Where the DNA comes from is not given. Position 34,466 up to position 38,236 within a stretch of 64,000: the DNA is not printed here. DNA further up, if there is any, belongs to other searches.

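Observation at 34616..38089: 1157-aa fusion encoding a complete cysteine-to-sulfite route plus exporter on one polypeptide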

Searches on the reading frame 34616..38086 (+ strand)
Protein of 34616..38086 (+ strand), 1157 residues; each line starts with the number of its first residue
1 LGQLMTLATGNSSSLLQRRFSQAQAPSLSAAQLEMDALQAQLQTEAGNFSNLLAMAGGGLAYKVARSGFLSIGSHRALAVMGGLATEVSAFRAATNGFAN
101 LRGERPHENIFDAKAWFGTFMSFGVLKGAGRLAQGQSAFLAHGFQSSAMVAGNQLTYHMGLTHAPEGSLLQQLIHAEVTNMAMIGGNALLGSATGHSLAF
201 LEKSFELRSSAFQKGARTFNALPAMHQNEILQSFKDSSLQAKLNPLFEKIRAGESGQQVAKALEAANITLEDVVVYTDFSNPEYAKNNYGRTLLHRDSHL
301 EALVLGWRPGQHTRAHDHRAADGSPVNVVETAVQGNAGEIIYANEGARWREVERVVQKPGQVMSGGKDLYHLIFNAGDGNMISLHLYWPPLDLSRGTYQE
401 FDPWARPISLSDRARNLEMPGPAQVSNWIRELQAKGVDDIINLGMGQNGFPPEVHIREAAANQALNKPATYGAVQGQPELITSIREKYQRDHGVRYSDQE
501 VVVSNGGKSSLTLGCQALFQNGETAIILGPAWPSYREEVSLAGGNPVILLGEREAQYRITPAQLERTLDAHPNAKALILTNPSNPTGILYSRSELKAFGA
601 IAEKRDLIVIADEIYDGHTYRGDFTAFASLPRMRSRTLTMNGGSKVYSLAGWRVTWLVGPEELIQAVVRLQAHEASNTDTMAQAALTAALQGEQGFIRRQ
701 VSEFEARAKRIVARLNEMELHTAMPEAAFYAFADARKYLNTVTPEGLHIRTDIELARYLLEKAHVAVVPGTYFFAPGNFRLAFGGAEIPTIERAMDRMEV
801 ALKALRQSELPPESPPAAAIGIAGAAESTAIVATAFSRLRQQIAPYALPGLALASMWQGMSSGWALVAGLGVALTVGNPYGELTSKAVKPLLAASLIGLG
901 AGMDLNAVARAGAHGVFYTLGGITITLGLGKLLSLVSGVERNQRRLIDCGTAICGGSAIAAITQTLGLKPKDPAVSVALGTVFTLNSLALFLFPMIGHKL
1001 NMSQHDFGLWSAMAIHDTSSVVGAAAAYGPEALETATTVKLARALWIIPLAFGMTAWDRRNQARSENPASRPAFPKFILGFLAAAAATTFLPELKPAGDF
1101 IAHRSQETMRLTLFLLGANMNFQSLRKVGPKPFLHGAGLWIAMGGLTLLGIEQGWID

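Call 4: search_protein_families(library=pfam, proteins=[window:34616-38086:+], max_evalue=1)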
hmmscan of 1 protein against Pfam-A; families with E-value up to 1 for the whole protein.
window:34616-38086:+ (1157 aa): 6 families
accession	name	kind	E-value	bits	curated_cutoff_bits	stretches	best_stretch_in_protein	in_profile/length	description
PF00155.27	Aminotran_1_2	-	3.4e-59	201.3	19.7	1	439-797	2-360/361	Aminotransferase class I and II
PF03601.19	Cons_hypoth698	-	2.1e-45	155.4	24.5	1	884-1134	53-302/304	Conserved hypothetical protein 698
PF05995.18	CDO_I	-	1e-07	32.1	23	1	226-393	2-163/170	Cysteine dioxygenase type I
PF02447.22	GntP_permease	-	0.0048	16.1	22.5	1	891-933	29-71/440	GntP family permease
PF03812.18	KdgT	-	0.0072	16.2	25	1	882-961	186-262/305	2-keto-3-deoxygluconate permease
PF01212.27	Beta_elim_lyase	-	0.086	12.6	27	1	557-612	107-168/288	Beta-eliminating lyase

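Call 5: search_protein_families(library=ncbifam, proteins=[window:34616-38086:+], max_evalue=0.1)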
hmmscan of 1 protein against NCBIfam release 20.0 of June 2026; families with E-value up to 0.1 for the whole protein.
window:34616-38086:+ (1157 aa): 72 families (the best 25 are shown)
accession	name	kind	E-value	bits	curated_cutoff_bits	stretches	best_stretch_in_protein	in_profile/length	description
NF004769.0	PRK06107.1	equivalog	2.1e-81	273.7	617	1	423-806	19-402/402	aspartate transaminase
NF041091.1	asp_aminotase_Arch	equivalog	3.5e-76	256.5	550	1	425-800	15-373/376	aspartate aminotransferase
NF041364.1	GntC_guanitoxin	equivalog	3e-66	223.7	415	1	441-799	1-354/356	guanitoxin biosynthesis PLP-dependent (S)-gamma-hydroxy-L-arginine cyclodehydratase GntC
NF005816.0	PRK07682.1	equivalog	2.9e-62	210.5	620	1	434-805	25-386/390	aminotransferase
NF004975.0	PRK06348.1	equivalog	5.2e-60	203.5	549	1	434-799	25-380/384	pyridoxal phosphate-dependent aminotransferase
NF005817.0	PRK07683.1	equivalog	1.1e-58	198.8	575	1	410-805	5-384/387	aminotransferase A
NF004770.0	PRK06108.1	subfamily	4.7e-53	180.4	422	1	429-803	25-393/396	pyridoxal phosphate-dependent aminotransferase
NF005588.0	PRK07309.1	equivalog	4.3e-51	174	576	1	435-803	27-387/391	pyridoxal phosphate-dependent aminotransferase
NF005855.0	PRK07777.1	equivalog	8.9e-50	170.1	553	1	439-776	29-358/391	pyridoxal phosphate-dependent aminotransferase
NF006514.0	PRK08960.1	equivalog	8.9e-50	169.6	554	1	427-803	22-386/388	pyridoxal phosphate-dependent aminotransferase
NF006230.0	PRK08363.1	equivalog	2e-49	168.4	534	1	410-803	4-393/398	alanine aminotransferase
NF005601.0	PRK07337.1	equivalog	1.1e-48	166.3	496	1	429-800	27-390/394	pyridoxal phosphate-dependent aminotransferase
NF006488.0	PRK08912.1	equivalog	1.8e-45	155.5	498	1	439-802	27-384/387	aminotransferase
NF004621.0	PRK05957.1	equivalog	3.1e-45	154.6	498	1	440-805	29-386/389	pyridoxal phosphate-dependent aminotransferase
NF005744.0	PRK07568.1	subfamily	4.1e-43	147.7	389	1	410-734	3-325/398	pyridoxal phosphate-dependent aminotransferase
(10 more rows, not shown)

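Call 10: find_homologous_proteins(query=window:34616-38086:+, max_evalue=0.00001)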
Query window:34616-38086:+ (1157 aa): 6 proteins with E <= 0.00001 among 8000 candidates.
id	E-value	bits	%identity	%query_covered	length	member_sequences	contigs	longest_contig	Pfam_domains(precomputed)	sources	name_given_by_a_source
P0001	0.0e+0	2569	100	100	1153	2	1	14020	PF05995.19,PF00155.28,PF03601.20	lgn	-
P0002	0.0e+0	1727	69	99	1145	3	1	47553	PF05995.19,PF00155.28,PF03601.20,PF02447.23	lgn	-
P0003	0.0e+0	1714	67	99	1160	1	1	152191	PF00155.28,PF03601.20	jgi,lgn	-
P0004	0.0e+0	1635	64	100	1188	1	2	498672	PF05995.19,PF00155.28,PF03601.20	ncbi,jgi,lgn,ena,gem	-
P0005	0.0e+0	1107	88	28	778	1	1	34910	PF05995.19,PF03601.20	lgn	-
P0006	1.8e-18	84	34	18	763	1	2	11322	PF00990.27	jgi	jgi:diguanylate cyclase (GGDEF)-like protein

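Call 11: list_cluster_members(proteins=[P0004, P0003, P0002, P0005, P0001])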
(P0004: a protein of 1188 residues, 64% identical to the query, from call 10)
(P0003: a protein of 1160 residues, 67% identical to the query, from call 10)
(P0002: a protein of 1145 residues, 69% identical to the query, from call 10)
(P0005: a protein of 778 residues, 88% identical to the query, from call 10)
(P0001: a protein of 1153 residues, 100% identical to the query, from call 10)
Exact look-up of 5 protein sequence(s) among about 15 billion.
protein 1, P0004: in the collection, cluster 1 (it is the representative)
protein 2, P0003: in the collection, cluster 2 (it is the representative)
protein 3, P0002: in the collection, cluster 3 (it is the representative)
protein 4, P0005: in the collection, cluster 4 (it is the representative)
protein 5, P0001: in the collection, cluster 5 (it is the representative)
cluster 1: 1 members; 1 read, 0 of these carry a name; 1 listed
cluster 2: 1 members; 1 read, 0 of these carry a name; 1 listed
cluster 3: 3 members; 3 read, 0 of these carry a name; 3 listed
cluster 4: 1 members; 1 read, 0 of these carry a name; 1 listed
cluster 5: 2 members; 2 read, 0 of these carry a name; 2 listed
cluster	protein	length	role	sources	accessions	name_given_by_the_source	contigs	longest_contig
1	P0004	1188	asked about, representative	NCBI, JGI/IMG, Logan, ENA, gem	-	-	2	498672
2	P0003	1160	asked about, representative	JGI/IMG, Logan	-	-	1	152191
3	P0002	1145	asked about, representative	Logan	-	-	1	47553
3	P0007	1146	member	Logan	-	-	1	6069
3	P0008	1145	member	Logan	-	-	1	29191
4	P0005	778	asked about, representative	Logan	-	-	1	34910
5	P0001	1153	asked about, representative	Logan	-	-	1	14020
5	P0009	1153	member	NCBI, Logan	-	-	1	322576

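Call 13: find_encoding_contigs(protein=P0004, flank=10000, max_places=3)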
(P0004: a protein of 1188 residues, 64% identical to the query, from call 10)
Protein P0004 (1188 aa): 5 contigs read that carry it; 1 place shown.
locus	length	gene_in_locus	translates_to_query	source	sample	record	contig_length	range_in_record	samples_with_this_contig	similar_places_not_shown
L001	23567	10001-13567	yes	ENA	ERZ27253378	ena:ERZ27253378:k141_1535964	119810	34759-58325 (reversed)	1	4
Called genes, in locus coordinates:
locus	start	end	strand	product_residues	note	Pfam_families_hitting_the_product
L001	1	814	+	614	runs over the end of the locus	PF00005:ABC_tran, PF02463:SMC_N (faint), PF03193:RsgA_GTPase (faint), PF13555:AAA_29 (faint), PF00006:ATP-synt_ab (faint), PF12848:ABC_tran_Xtn, PF00005:ABC_tran, PF13304:AAA_21 (weak), +2 more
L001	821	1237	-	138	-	-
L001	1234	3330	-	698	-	PF00009:GTP_EFTU, PF03144:GTP_EFTU_D2, PF22042:EF-G_D2, PF14492:EFG_III, PF16658:RF3_C (weak), PF03764:EFG_IV, PF00679:EFG_C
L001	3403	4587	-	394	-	PF00070:Pyr_redox (faint), PF00890:FAD_binding_2, PF01266:DAO (faint), PF03486:HI0933_like, PF07992:Pyr_redox_2 (faint), PF12831:FAD_oxidored (weak), PF13450:NAD_binding_8, PF22780:HI0933_like_1st, +1 more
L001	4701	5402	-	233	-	PF12811:BaxI_1 (weak), PF01027:Bax1-I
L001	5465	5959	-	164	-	-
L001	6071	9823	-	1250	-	PF05175:MTS (faint), PF06325:PrmA (weak), PF00155:Aminotran_1_2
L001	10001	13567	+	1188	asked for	PF05995:CDO_I (weak), PF00155:Aminotran_1_2, PF03601:Cons_hypoth698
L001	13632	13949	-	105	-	-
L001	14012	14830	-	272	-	PF14067:LssY_C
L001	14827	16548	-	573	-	PF00916:Sulfate_transp, PF16983:MFS_MOT1 (weak), PF01740:STAS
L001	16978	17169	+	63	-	-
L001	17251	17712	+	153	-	PF14539:DUF4442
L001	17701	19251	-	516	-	-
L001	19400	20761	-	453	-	PF02233:PNTB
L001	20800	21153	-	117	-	PF12769:PNTB_4TM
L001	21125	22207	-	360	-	PF05222:AlaDh_PNT_N, PF01262:AlaDh_PNT_C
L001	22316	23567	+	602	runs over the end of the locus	PF00009:GTP_EFTU, PF03144:GTP_EFTU_D2, PF22042:EF-G_D2, PF00679:EFG_C, PF21018:BipA_C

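Call 14: find_encoding_contigs(protein=P0009, flank=10000, max_places=3)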
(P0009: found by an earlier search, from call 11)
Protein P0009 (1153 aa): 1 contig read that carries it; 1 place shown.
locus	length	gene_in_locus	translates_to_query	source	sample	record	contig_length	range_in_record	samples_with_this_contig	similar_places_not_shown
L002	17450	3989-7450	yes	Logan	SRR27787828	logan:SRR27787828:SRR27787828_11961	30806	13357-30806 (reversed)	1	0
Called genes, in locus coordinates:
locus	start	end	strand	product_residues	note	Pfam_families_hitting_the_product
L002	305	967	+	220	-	-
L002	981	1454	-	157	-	-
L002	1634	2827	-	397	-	PF00070:Pyr_redox (faint), PF00890:FAD_binding_2, PF01134:GIDA (faint), PF01266:DAO (weak), PF03486:HI0933_like, PF12831:FAD_oxidored, PF13450:NAD_binding_8 (weak), PF22780:HI0933_like_1st, +3 more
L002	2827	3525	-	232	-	PF01027:Bax1-I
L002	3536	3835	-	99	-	-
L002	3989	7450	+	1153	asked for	PF05995:CDO_I, PF00155:Aminotran_1_2, PF03601:Cons_hypoth698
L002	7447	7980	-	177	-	-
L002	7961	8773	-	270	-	PF14067:LssY_C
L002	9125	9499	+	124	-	PF00076:RRM_1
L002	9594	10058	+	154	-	PF14539:DUF4442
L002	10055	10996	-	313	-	PF08240:ADH_N, PF00107:ADH_zinc_N, PF13602:ADH_zinc_N_2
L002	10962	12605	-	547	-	-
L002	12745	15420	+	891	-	-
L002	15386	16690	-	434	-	PF02233:PNTB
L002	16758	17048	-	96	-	PF12769:PNTB_4TM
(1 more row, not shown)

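Call 29: search_protein_families(library=pfam, alignment_id=A4, max_evalue=0.00001)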
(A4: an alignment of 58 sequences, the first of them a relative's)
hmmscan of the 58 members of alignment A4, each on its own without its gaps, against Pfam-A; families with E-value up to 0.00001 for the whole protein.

A. member 1, P0006 (763 aa): 1 family
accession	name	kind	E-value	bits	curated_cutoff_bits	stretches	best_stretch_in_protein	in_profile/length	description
PF00990.26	GGDEF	-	2e-32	112.7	23.8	1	579-757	2-161/161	Diguanylate cyclase, GGDEF domain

B. families by the number of members that match (of 58 scanned): 23 families
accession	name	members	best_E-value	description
PF00069.31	Pkinase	3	1.6e-50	Protein kinase domain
PF07714.23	PK_Tyr_Ser-Thr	3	1.9e-36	Protein tyrosine and serine/threonine kinase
PF00989.32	PAS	2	1.8e-14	PAS fold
PF03109.22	ABC1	2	8.3e-07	ABC1 atypical kinase-like domain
PF00990.26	GGDEF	1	2e-32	Diguanylate cyclase, GGDEF domain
PF00155.27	Aminotran_1_2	1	4.6e-28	Aminotransferase class I and II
PF01816.23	LRV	1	1.1e-24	Leucine rich repeat variant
PF02518.31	HATPase_c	1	6.9e-18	Histidine kinase-, DNA gyrase B-, and HSP90-like ATPase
PF04851.21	ResIII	1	4.7e-17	Type III restriction enzyme, res subunit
PF08448.16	PAS_4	1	2.8e-16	PAS fold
PF13426.13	PAS_9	1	3.1e-16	PAS domain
PF08447.18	PAS_3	1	8.8e-15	PAS fold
PF25591.1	LRV_2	1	2.4e-13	Leucine Rich Repeat Variant domain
PF00072.30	Response_reg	1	3.4e-13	Response regulator receiver domain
PF00156.33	Pribosyltran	1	2.8e-11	Phosphoribosyl transferase domain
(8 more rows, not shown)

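Call 54: find_encoding_contigs(protein=P0005, flank=10000, max_places=2)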
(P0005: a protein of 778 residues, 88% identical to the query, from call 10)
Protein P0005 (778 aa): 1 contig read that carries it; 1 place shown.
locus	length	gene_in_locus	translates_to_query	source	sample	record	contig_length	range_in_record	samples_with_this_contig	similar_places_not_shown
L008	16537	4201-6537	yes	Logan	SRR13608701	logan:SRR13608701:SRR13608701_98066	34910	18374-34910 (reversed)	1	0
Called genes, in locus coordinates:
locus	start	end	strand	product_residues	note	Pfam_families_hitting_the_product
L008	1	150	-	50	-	?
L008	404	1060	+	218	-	-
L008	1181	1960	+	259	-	-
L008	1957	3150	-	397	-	PF00070:Pyr_redox (faint), PF00890:FAD_binding_2, PF01134:GIDA (faint), PF01266:DAO (weak), PF03486:HI0933_like, PF12831:FAD_oxidored, PF13450:NAD_binding_8 (weak), PF22780:HI0933_like_1st, +3 more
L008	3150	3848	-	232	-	PF01027:Bax1-I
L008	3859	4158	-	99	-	-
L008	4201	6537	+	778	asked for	PF05995:CDO_I (faint), PF03601:Cons_hypoth698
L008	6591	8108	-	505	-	PF18998:Flg_new_2, PF07676:PD40 (faint), PF14583:Pectate_lyase22 (faint), PF00930:DPPIV_N (faint), PF26550:Tricorn_2nd (faint), PF26549:Tricorn_N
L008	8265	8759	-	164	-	-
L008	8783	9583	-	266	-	PF14067:LssY_C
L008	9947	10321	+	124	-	PF00076:RRM_1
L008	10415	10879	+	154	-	PF14539:DUF4442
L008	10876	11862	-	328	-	PF08240:ADH_N, PF00107:ADH_zinc_N, PF13602:ADH_zinc_N_2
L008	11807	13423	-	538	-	-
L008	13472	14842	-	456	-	PF02233:PNTB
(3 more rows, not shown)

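Call 55: find_encoding_contigs(protein=P0003, flank=10000, max_places=2)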
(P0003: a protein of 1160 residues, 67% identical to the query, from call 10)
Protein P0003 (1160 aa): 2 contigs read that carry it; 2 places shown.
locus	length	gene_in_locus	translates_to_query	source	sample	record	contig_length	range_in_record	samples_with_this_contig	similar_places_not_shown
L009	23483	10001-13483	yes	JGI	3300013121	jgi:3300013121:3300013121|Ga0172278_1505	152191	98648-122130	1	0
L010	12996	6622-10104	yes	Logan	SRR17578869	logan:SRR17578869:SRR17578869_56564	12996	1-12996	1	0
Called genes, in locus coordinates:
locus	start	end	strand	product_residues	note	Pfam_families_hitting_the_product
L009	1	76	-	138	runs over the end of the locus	-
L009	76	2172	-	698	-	PF00009:GTP_EFTU, PF03144:GTP_EFTU_D2, PF22042:EF-G_D2, PF14492:EFG_III, PF16658:RF3_C (weak), PF03764:EFG_IV, PF00679:EFG_C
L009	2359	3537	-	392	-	PF00070:Pyr_redox (faint), PF00890:FAD_binding_2, PF01134:GIDA (faint), PF01266:DAO (weak), PF03486:HI0933_like, PF12831:FAD_oxidored, PF13450:NAD_binding_8 (weak), PF22780:HI0933_like_1st, +2 more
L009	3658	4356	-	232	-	PF01027:Bax1-I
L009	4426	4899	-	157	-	-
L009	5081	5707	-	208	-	PF04264:YceI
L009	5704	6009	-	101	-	-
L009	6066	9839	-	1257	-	PF06325:PrmA, PF13847:Methyltransf_31 (weak), PF00155:Aminotran_1_2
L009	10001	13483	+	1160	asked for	PF00155:Aminotran_1_2, PF03601:Cons_hypoth698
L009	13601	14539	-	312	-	PF00487:FA_desaturase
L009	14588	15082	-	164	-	-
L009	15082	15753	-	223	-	PF01209:Ubie_methyltran, PF00891:Methyltransf_2, PF13489:Methyltransf_23 (weak), PF05175:MTS (weak), PF13847:Methyltransf_31, PF08241:Methyltransf_11, PF08242:Methyltransf_12, PF13649:Methyltransf_25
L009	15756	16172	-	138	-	-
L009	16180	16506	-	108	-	PF04342:DMT_6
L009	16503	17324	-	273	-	PF14067:LssY_C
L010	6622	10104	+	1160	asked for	PF00155:Aminotran_1_2, PF03601:Cons_hypoth698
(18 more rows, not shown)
